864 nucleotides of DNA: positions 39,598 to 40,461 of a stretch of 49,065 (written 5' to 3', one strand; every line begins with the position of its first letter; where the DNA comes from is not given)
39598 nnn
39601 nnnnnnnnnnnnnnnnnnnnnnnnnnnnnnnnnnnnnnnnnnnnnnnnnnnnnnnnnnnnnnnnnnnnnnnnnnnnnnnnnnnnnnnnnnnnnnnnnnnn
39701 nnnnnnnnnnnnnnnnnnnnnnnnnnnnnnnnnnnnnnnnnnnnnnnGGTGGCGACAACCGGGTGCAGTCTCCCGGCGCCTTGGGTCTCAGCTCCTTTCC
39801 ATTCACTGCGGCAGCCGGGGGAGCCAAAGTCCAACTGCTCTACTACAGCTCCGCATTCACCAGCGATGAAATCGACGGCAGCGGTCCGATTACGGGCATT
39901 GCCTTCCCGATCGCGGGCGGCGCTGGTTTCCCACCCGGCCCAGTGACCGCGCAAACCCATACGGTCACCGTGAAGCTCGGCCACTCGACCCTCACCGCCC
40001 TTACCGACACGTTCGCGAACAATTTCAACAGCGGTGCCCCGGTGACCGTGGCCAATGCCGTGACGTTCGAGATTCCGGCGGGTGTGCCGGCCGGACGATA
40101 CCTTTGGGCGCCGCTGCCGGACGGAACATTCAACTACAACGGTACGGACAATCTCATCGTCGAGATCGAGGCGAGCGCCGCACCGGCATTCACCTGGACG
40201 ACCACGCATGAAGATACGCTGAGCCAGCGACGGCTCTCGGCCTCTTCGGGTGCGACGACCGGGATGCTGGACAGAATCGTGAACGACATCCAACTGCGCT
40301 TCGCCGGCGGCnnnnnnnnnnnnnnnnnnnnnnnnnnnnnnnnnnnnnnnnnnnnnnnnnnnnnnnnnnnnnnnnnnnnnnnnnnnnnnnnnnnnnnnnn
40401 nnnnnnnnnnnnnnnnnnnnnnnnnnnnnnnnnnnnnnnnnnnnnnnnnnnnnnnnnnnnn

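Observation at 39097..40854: Lipoprotein built from a threefold internal repeat of a ~180-aa module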

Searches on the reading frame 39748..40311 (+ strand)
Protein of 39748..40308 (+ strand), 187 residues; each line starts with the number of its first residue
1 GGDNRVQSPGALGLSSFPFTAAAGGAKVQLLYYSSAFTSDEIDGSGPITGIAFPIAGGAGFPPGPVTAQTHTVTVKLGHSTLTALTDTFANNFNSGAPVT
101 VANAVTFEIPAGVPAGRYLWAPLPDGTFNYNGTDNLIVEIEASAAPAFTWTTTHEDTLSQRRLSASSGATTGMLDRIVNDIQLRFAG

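Call 3: search_protein_families(library=pfam, proteins=[window:39754-40311:+], max_evalue=1)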
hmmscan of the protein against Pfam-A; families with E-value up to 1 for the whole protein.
window:39754-40311:+ (186 aa): 0 families

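Call 32: predict_structure(alignment_id=A2)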
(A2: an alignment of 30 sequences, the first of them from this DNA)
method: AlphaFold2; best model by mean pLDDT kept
length: 187 residues; sequences in the alignment: 30
mean_pLDDT: 93.0   pTM: 0.90
mean pLDDT of the five models: 93.0, 92.7, 92.5, 91.9, 90.0
residues with pLDDT >= 90: 151; 70-90: 34; 50-70: 2; < 50: 0
segments of 3 or more residues with pLDDT < 50: none
pLDDT, mean of each block of 10 residues (from residue 1): 89 95 95 82 93 87 86 98 97 97 96 92 91 97 93 91 97 97 93
secondary structure, 60 per line:
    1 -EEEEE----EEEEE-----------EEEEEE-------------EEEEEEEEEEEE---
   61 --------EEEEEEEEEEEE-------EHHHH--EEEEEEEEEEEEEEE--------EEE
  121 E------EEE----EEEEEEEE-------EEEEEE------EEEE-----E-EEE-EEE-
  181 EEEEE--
elements in order: E2-6 E11-15 E27-32 E46-57 E69-80 H89-92 E95-109 E118-121 E128-130 E135-142 E150-155 E162-165 E173-175 E177-179 E181-185
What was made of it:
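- Module 2 alone gives pLDDT 93 (call 32). Module 2 folds confidently on its own (call 32).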

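Call 34: fold_search(model_id=the predicted structure, library=pdb)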
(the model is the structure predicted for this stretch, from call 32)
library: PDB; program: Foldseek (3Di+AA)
matches with E <= 10: 1333; with E <= 0.001: 0
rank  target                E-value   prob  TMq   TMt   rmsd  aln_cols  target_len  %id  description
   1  9eui_Q                2.0e-03  0.99  0.42  0.11  10.1       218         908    8  Cryo-EM structure of Staphylococcus aureus bacteriophage phi812 baseplate in the post-contraction state - complete (released 2025-04-09)
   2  9euj_G                2.1e-03  0.99  0.41  0.12  10.1       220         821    9  Cryo-EM structure of Staphylococcus aureus bacteriophage phi812 baseplate in the post-contraction state - sheath initi (released 2025-04-09)
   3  9jwb_Z                5.1e-03  0.97  0.40  0.38   9.5       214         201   11  Cyanophage A4 capsid asymmetric unit (released 2025-04-09)
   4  9d93_Pa               6.9e-03  1.00  0.51  0.19   5.1       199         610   10  Mycobacteriophage Bxb1 tail tip - Composite map and model (released 2024-09-25)
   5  3gbw                  8.5e-03  0.98  0.40  0.45   8.1       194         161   11  Crystal structure of the first PHR domain of the Mouse Myc-binding protein 2 (MYCBP-2) (released 2009-03-24)
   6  7vrp_I                9.5e-03  0.38  0.23  0.12  18.4       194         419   13  Structure of infectious bursal disease virus Gx strain (released 2022-03-30)
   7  2df7_G                1.1e-02  0.63  0.25  0.14  17.9       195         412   13  Crystal structure of infectious bursal disease virus VP2 subviral particle (released 2006-06-27)
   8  9f4b_F2               1.6e-02  0.38  0.22  0.12  13.0       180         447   10  Pre-assembled baseplate cup of Klebsiella phage KP1 variant vB_Kpn_Lilla1 (released 2025-05-14)
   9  7vrp_F                2.4e-02  0.28  0.22  0.12  19.1       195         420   13  Structure of infectious bursal disease virus Gx strain (released 2022-03-30)
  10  7vrp_C                2.5e-02  0.57  0.29  0.16  15.9       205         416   11  Structure of infectious bursal disease virus Gx strain (released 2022-03-30)
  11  7ay3                  2.8e-02  0.85  0.31  0.43   8.2       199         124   13  Crystal structure of the CBM36-1 domain of a multidomain xylanase from the hindgut metagenome of Trinervitermes trinervo (released 2020-11-18)
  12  2df7_S                3.1e-02  0.38  0.25  0.14  17.8       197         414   12  Crystal structure of infectious bursal disease virus VP2 subviral particle (released 2006-06-27)
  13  2df7_Q                3.1e-02  0.38  0.24  0.14  17.8       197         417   12  Crystal structure of infectious bursal disease virus VP2 subviral particle (released 2006-06-27)
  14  7tog                  3.3e-02  0.93  0.43  0.24   8.3       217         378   12  Crystal structure of carbohydrate esterase PbeAcXE, apoenzyme (released 2022-04-13)
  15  4bcu                  3.3e-02  0.60  0.29  0.29   9.9       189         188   13  Satellite Tobacco Necrosis Virus (STNV) virus like particle in complex with the B3 aptamer (released 2013-01-23)
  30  1w0n                  5.2e-02  0.66  0.29  0.39   8.1       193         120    9  Structure of uncomplexed Carbohydrate Binding Domain CBM36 (released 2004-10-27)
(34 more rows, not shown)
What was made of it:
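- On CBM36 and related calcium-dependent CBMs: 1w0n gives TMt 0.39 (call 34).
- Closest known: Carbohydrate-binding modules with a beta-sandwich/jelly-roll fold. Same: Foldseek probabilities are 0.85-0.93, with TM up to 0.51 on the target side (7ay3, 7tog, 7tok_B; call 34).
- Closest known: PHR domain. Same: Foldseek probability is 0.98 and TM is 0.40-0.45 (call 34).
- The CBM of acetyl-xylan esterases (call 34). All PDB matches for the module have E above 1e-3 and TM at most 0.51 (call 34).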

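Call 41: search_protein_representatives(alignment_id=A3)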
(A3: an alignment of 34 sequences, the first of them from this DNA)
Query: 34 sequences, 178 profile positions. Proteins with E-value up to 0.001 (for the whole library): 9301; up to 1e-10: 3060; up to 1e-30: 408. The best 150 are listed.
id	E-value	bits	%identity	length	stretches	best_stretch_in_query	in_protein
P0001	2.2e-156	532.5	-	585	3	3-178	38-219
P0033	9.8e-152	517.3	-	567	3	2-178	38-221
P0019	2.7e-149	509.4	-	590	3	21-178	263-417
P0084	2.1e-145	496.7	-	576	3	2-178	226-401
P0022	2.1e-141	483.6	-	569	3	14-178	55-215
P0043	6.4e-138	472.3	-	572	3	3-178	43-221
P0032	2.7e-137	470.3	-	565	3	15-178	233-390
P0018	1.1e-136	468.3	-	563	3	4-178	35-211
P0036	1.2e-136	468.2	-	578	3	2-178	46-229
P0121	2.9e-134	460.4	-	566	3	2-178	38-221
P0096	1.2e-133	458.4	-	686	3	3-178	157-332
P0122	2.0e-133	457.6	-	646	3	8-177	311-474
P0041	5.4e-133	456.2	-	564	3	2-178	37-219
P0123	5.5e-133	456.2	-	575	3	13-178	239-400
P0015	5.6e-133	456.2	-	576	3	12-178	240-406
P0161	1.6e-114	396.1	-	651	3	5-178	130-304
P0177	1.6e-107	373.2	-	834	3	2-178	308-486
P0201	4.2e-100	349.1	-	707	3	16-178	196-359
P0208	5.1e-96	335.8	-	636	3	13-177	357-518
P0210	2.7e-95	333.4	-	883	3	16-178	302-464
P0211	4.3e-95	332.8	-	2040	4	12-175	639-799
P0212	3.1e-94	330.0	-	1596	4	17-176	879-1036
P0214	1.2e-92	324.9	-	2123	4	13-176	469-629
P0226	5.1e-86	303.2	-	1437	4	14-172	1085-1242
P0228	7.9e-86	302.6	-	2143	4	12-165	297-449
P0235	8.2e-83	292.8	-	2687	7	12-152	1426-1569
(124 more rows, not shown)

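Call 43: search_protein_families(library=pfam, proteins=[P0211, P0212, P0214, P0226, P0235], max_evalue=0.001)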
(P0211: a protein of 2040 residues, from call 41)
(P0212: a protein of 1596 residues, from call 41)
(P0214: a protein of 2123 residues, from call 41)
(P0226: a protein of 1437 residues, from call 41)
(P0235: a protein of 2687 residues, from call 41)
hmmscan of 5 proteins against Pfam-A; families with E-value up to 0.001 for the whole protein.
P0211 (2040 aa): 5 families
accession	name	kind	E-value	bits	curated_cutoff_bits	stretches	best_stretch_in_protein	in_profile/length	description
PF24517.2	CBM96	-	1.8e-21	77.1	26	2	863-1015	9-142/164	Carbohydrate-binding module family 96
PF06848.17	Disaggr_repeat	-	6.8e-12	45.8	33.9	2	881-1041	16-179/179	Disaggregatase related repeat domain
PF13205.12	Big_5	-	8.2e-09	36.6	23.6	1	1752-1848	4-104/105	Bacterial Ig-like domain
PF18884.5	TSP3_bac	-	1.2e-08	35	25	1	1905-1926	1-22/22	Bacterial TSP3 repeat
PF17803.7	Cadherin_4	-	1.7e-05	25.6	25.1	0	1470-1527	2-61/71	Bacterial cadherin-like domain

P0212 (1596 aa): 3 families
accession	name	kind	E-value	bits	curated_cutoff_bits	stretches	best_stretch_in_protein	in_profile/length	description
PF24517.2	CBM96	-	6.4e-10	39.5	26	1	56-199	6-140/164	Carbohydrate-binding module family 96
PF13205.12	Big_5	-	4.8e-07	30.9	23.6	1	1280-1377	3-104/105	Bacterial Ig-like domain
PF06848.17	Disaggr_repeat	-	2.4e-06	27.8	33.9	1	127-224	71-178/179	Disaggregatase related repeat domain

P0214 (2123 aa): 7 families
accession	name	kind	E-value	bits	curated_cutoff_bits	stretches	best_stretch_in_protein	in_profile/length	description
PF24517.2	CBM96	-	1.4e-16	61.1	26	2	80-259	7-163/164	Carbohydrate-binding module family 96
PF18911.6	PKD_4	-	6.2e-16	58.7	27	1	1904-1983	2-83/85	PKD domain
PF06848.17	Disaggr_repeat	-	7.5e-15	55.5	33.9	2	109-256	23-177/179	Disaggregatase related repeat domain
PF00801.26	PKD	-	6.7e-10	39.3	23.5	1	1912-1980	6-76/80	PKD domain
PF17964.7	Big_10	-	4.4e-07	30.7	22.9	0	1722-1817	5-95/164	Bacterial Ig domain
PF22352.2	K319L-like_PKD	-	1.6e-06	28.5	27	1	1911-1983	2-82/84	K319L-like, PKD domain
PF00688.24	TGFb_propeptide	-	0.00016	21.8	25.8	0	202-229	181-208/242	TGF-beta propeptide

P0226 (1437 aa): 3 families
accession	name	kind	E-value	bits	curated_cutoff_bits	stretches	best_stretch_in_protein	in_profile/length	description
PF24517.2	CBM96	-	2.6e-22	79.8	26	2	80-256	6-162/164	Carbohydrate-binding module family 96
PF06848.17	Disaggr_repeat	-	1.3e-13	51.5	33.9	2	102-254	18-177/179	Disaggregatase related repeat domain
PF00688.24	TGFb_propeptide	-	0.00027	21.1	25.8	0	198-227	179-208/242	TGF-beta propeptide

P0235 (2687 aa): 4 families
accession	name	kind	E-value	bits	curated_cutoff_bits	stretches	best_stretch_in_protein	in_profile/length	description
PF19081.6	Ig_7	-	3.6e-45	152.6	27.3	5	1709-1786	7-82/84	Ig-like domain CHU_C associated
PF00041.27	fn3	-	1.1e-15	58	25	1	1609-1683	5-69/84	Fibronectin type III domain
PF16656.11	Pur_ac_phosph_N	-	3.8e-12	47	30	0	476-566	4-93/93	Purple acid Phosphatase, N-terminal domain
PF18962.6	Por_Secre_tail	-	2.6e-11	44.1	27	1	2618-2685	2-74/75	Secretion system C-terminal sorting domain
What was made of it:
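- Closest known: Carbohydrate-binding modules with a beta-sandwich/jelly-roll fold. Same: The module co-occurs with CBM96 in large proteins (call 43).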

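Call 44: search_protein_families(library=pfam, proteins=[P0228, P0177, P0210, P0201, P0122, P0161, P0208], max_evalue=0.001)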
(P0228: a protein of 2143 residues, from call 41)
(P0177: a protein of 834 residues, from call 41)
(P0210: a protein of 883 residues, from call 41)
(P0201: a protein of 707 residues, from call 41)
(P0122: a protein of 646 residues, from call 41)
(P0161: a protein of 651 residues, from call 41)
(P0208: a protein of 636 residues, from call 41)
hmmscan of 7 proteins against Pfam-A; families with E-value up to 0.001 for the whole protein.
P0228 (2143 aa): 7 families
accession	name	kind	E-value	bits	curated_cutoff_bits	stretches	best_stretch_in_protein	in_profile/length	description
PF24517.2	CBM96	-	2.2e-21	76.8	26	2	696-775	9-88/164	Carbohydrate-binding module family 96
PF18911.6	PKD_4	-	1.2e-13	51.4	27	1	1975-2056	2-85/85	PKD domain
PF06848.17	Disaggr_repeat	-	2.2e-10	41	33.9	1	197-250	126-177/179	Disaggregatase related repeat domain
PF17964.7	Big_10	-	2.4e-09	38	22.9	0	1692-1777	4-86/164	Bacterial Ig domain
PF00801.26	PKD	-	6.4e-07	29.7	23.5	1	1985-2050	8-75/80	PKD domain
PF20773.4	InhA-like_MAM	-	0.00014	21.9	26.9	1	901-947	115-164/191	Immune inhibitor A-like, MAM domain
PF22352.2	K319L-like_PKD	-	0.00019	21.8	27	1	1987-2056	7-84/84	K319L-like, PKD domain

P0177 (834 aa): 0 families

P0210 (883 aa): 0 families

P0201 (707 aa): 0 families

P0122 (646 aa): 1 family
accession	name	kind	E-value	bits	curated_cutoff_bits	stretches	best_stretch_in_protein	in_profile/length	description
PF00041.27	fn3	-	2.5e-07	31.2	25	1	40-120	2-81/84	Fibronectin type III domain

P0161 (651 aa): 2 families
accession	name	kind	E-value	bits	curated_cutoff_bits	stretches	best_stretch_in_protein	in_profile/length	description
PF13290.12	CHB_HEX_C_1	-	4.7e-16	58.9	22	1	51-116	4-65/67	Chitobiase/beta-hexosaminidase C-terminal domain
PF13287.12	Fn3_assoc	-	1.4e-12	48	23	1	74-121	12-59/59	Fn3 associated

P0208 (636 aa): 0 families
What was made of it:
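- The module co-occurs with disaggregatase-related repeats and the chitobiase C-terminal domain in large proteins (calls 43, 44).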

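Call 54: search_solved_structures(query=A3, max_evalue=10, show_alignments=3)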
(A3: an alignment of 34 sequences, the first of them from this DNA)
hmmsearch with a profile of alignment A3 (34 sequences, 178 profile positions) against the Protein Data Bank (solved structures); distinct sequences matched with E-value up to 10: 1.
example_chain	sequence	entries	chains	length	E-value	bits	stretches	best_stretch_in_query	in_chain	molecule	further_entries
4i9x_A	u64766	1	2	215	2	11.3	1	75-131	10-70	Protein UL141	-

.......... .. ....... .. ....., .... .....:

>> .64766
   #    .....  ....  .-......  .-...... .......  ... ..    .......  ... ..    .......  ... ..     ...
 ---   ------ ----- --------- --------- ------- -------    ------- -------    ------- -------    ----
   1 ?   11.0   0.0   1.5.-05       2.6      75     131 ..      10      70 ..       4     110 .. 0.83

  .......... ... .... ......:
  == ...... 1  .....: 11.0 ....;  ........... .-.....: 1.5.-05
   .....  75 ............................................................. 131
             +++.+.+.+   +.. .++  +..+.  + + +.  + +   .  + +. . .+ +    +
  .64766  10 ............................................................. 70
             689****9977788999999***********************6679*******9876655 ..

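Call 56: fold_search(model_id=the predicted structure, library=viral)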
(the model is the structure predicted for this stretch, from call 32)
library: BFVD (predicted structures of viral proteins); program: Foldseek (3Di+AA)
matches with E <= 10: 1602; with E <= 0.001: 3
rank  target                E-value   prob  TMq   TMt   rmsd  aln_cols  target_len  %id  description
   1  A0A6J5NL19            9.8e-06  1.00  0.72  0.31   3.2       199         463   19  Uncharacterized protein [uncultured Caudovirales phage]
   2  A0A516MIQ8            5.1e-04  1.00  0.37  0.19   9.5       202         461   12  (no name in the UniProt tables at hand)
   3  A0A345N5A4            8.9e-04  1.00  0.48  0.22   6.2       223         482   10  (no name in the UniProt tables at hand)
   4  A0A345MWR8            1.3e-03  0.77  0.25  0.21  13.6       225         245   13  (no name in the UniProt tables at hand)
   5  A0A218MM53            1.9e-03  0.89  0.30  0.26  13.1       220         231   11  Uncharacterized protein [uncultured virus]
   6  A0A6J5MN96            2.0e-03  1.00  0.48  0.35   5.8       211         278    7  Uncharacterized protein [uncultured Caudovirales phage]
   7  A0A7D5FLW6            2.0e-03  1.00  0.47  0.20   6.2       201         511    9  (no name in the UniProt tables at hand)
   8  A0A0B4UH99            2.2e-03  0.38  0.19  0.18  16.0       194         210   13  (no name in the UniProt tables at hand)
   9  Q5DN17                2.3e-03  1.00  0.42  0.12   8.4       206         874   15  Gp88 [Alphaproteobacteria phage PhiJL001]
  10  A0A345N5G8            2.8e-03  0.96  0.33  0.34   8.8       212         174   10  (no name in the UniProt tables at hand)
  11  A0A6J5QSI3            3.1e-03  0.91  0.31  0.28   9.7       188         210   13  Uncharacterized protein [uncultured Caudovirales phage]
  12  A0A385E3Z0            3.1e-03  0.69  0.25  0.22  11.6       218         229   12  (no name in the UniProt tables at hand)
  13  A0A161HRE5            3.6e-03  0.89  0.30  0.25  10.9       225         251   15  Uncharacterized protein [Powai lake megavirus]
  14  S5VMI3                3.6e-03  0.66  0.21  0.21  12.6       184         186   12  Uncharacterized protein [Pseudomonas phage PaBG]
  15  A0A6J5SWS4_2          3.8e-03  0.96  0.32  0.08  10.6       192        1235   13  Collagen triple helix repeat [uncultured Caudovirales phage]
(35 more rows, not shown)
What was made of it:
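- On TNF/C1q-like trimeric jelly rolls: Giant-virus collagen-like and BclB C-terminal-domain proteins give TMq 0.27-0.34 (call 56).
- On Phage receptor-binding or tail-fibre domains: Structural similarity to one uncharacterised phage protein is real (TMq 0.72, call 56).
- Closest known: Beta-sandwich domains of phage tail-tip, baseplate and minor tail proteins. Same: These are the best structural neighbours: TMq 0.51 and rmsd 5.1 A to 9d93_Pa (call 34), and TMq 0.72 and rmsd 3.2 A at 19% identity to A0A6J5NL19 (call 56).
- An uncultured Caudovirales protein, TMq 0.72, rmsd 3.2 A, E 1e-5 (call 56). Collagen-like giant-virus proteins (one annotated with a BclB C-terminal domain) appear among the module hits (call 56).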

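Call 57: search_protein_families(library=phrogs, proteins=[window:39748-40308:+], max_evalue=0.1)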
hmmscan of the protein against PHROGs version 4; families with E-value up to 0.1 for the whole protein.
window:39748-40308:+ (187 aa): 0 families

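Call 72: find_related_loci(query=A3, collection=viral_contigs, flank=6000)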
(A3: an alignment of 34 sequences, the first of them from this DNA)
Query A3 (186 aa) in viral_contigs; peptide patterns used: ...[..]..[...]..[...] (x = any residue, [..] = any of these).
113 stretches matched a pattern; 1 encode a relative of the query (tblastn E <= 1e-3); 1 distinct loci.
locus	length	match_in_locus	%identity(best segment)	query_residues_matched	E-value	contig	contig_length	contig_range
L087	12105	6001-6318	26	30-137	8e-6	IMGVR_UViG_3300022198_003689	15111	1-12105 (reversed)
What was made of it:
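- On Phage receptor-binding or tail-fibre domains: There is one viral contig hit (call 72).
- Closest known: Beta-sandwich domains of phage tail-tip, baseplate and minor tail proteins. Different: Only one of 2.9 million viral contigs encodes the module (call 72).
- Tried and rejected: Only one viral contig encodes the module (call 72).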

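Call 81: search_protein_families(library=pfam, alignment_id=A3, max_evalue=10)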
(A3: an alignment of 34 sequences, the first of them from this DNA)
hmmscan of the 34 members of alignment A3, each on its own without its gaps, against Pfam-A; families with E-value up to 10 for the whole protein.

A. member 1, seq(186 aa): 1 family
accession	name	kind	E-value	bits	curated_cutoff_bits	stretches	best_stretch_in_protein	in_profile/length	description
PF03020.21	LEM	-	1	9.4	24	1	58-74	18-34/40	LEM domain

B. families by the number of members that match (of 34 scanned): 9 families
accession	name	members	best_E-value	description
PF16283.10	DUF4929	1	6.7e-05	Domain of unknown function (DUF4929)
PF05127.21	NAT10_TcmA_helicase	1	0.0075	RNA cytidine acetyltransferase NAT10/TcmA, helicase domain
PF17961.7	Big_8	1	0.015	Bacterial Ig domain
PF02878.22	PGM_PMM_I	1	0.025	Phosphoglucomutase/phosphomannomutase, alpha/beta/alpha domain I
PF25564.1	DUF7933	1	0.032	Domain of unknown function (DUF7933)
PF21958.2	SOGP_N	1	0.046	SOGP N-terminal domain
PF09240.16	IL6Ra-bind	1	0.2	Interleukin-6 receptor alpha chain, binding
PF23331.1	VWC2L_C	1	0.49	VWC2L, C-terminal domain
PF03020.21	LEM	1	1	LEM domain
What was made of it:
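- On Any Pfam, NCBIfam or PHROG family: No recurrent weak Pfam hit among 34 modules (call 81).
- On CBM36 and related calcium-dependent CBMs: No Pfam hit (calls 3, 81).
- Closest known: Carbohydrate-binding modules with a beta-sandwich/jelly-roll fold. Different: No sequence or profile similarity to any CBM family in Pfam (calls 3, 81).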
